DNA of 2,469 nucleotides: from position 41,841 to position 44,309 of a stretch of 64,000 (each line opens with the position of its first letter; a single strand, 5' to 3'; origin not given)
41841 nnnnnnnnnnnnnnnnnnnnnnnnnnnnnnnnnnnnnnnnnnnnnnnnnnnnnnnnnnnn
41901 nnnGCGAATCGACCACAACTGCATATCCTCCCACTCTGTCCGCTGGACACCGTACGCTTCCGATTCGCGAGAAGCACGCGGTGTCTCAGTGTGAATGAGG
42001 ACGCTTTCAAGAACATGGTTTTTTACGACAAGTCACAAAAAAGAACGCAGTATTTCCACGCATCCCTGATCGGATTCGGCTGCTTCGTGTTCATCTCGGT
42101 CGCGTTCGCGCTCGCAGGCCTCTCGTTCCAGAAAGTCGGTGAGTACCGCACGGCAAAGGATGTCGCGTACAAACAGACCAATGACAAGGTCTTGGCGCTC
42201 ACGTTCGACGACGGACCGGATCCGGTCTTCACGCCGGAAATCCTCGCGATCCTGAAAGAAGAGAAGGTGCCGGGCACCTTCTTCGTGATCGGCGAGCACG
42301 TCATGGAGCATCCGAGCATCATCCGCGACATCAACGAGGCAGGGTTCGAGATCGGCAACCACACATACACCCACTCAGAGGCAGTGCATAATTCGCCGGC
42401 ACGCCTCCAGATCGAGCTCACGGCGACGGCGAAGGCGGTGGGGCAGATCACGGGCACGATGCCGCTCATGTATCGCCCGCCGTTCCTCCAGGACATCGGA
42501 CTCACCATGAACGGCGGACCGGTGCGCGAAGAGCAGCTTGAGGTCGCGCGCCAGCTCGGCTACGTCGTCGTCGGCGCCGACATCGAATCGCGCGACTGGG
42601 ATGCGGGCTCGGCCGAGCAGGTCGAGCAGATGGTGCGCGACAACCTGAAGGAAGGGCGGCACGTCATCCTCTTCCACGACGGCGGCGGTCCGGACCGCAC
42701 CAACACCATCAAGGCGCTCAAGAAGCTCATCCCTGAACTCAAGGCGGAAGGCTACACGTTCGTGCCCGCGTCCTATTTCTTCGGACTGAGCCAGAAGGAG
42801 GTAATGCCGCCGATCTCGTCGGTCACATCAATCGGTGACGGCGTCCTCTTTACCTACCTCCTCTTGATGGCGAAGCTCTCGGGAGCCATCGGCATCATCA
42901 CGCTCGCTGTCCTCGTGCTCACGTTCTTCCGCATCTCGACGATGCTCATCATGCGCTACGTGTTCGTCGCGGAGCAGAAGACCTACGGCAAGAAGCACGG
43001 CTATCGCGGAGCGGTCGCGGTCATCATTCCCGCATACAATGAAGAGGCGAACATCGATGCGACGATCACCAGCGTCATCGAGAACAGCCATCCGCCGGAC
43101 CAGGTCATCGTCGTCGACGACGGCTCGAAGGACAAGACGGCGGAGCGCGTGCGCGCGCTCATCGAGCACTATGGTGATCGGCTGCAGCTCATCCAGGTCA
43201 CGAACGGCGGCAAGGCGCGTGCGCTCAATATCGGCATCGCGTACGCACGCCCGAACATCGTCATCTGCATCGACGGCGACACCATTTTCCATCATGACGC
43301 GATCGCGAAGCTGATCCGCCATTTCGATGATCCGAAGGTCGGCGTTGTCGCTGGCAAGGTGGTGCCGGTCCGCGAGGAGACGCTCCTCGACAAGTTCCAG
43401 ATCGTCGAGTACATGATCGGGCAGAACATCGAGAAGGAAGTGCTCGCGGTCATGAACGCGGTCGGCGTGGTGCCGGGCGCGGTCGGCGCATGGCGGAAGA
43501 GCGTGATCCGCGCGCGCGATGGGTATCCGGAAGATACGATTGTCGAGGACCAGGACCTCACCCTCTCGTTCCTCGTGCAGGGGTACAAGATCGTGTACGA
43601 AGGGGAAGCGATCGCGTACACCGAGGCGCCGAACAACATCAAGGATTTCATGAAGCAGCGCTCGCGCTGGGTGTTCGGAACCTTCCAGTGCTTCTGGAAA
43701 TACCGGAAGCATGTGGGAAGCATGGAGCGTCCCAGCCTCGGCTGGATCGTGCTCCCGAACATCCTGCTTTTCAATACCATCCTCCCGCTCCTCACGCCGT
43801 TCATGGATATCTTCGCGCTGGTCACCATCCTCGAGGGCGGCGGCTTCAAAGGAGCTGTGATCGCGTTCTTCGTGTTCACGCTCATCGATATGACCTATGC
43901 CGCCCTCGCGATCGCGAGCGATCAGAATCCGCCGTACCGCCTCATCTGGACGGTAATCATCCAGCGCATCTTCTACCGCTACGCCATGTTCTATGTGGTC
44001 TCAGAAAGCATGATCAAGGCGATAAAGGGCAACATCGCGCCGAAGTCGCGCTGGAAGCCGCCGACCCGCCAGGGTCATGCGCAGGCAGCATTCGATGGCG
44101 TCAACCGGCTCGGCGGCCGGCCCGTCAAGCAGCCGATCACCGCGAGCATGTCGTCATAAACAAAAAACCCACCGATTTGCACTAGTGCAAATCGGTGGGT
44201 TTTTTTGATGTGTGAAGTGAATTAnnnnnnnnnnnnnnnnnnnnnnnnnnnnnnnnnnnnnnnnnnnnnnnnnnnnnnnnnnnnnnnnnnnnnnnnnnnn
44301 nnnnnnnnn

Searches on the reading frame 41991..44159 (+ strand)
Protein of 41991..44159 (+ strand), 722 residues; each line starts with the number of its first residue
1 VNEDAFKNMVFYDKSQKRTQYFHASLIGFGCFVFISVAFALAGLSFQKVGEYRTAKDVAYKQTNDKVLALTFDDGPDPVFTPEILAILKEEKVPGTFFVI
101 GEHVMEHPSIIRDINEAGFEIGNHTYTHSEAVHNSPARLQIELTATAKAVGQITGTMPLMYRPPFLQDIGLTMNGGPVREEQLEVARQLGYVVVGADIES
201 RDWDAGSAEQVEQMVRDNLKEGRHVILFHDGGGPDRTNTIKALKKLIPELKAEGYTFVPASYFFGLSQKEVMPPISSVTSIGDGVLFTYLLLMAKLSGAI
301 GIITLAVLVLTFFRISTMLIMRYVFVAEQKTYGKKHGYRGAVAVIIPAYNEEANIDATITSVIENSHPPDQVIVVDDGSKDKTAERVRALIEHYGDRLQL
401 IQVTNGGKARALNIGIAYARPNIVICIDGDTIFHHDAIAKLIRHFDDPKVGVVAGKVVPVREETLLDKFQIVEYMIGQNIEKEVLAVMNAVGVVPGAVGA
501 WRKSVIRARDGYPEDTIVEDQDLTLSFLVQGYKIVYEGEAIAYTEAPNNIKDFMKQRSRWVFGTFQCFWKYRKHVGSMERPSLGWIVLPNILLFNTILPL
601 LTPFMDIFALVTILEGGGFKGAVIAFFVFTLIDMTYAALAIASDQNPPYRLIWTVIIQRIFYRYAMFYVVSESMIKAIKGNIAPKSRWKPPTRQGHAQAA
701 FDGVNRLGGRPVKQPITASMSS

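Call 62: search_protein_families(library=pfam, proteins=[window:41991-44159:+], max_evalue=0.00001)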
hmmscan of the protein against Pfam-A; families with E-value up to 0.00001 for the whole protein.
window:41991-44159:+ (722 aa): 7 families
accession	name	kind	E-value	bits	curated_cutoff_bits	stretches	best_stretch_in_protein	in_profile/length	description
PF00535.33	Glycos_transf_2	-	8.3e-33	114.1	23.3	1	344-472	2-130/168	Glycosyl transferase family 2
PF01522.26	Polysacc_deac_1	-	2.1e-31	108.9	23.1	1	61-192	2-122/124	Polysaccharide deacetylase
PF13641.12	Glyco_tranf_2_3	-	4.1e-29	102.7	27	1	342-563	3-230/230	Glycosyltransferase like family 2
PF13632.12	Glyco_trans_2_3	-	4.8e-22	79.2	27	1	423-609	1-188/198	Glycosyl transferase family group 2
PF13506.12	Glyco_transf_21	-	1.4e-11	44.6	21.7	1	407-560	17-172/174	Glycosyl transferase family 21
PF10111.15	Glyco_tranf_2_2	-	4e-10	40.1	27.3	1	344-443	2-104/276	Glycosyltransferase like family 2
PF03142.21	Chitin_synth_2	-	2.3e-08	33.6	27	0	414-511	195-291/527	Chitin synthase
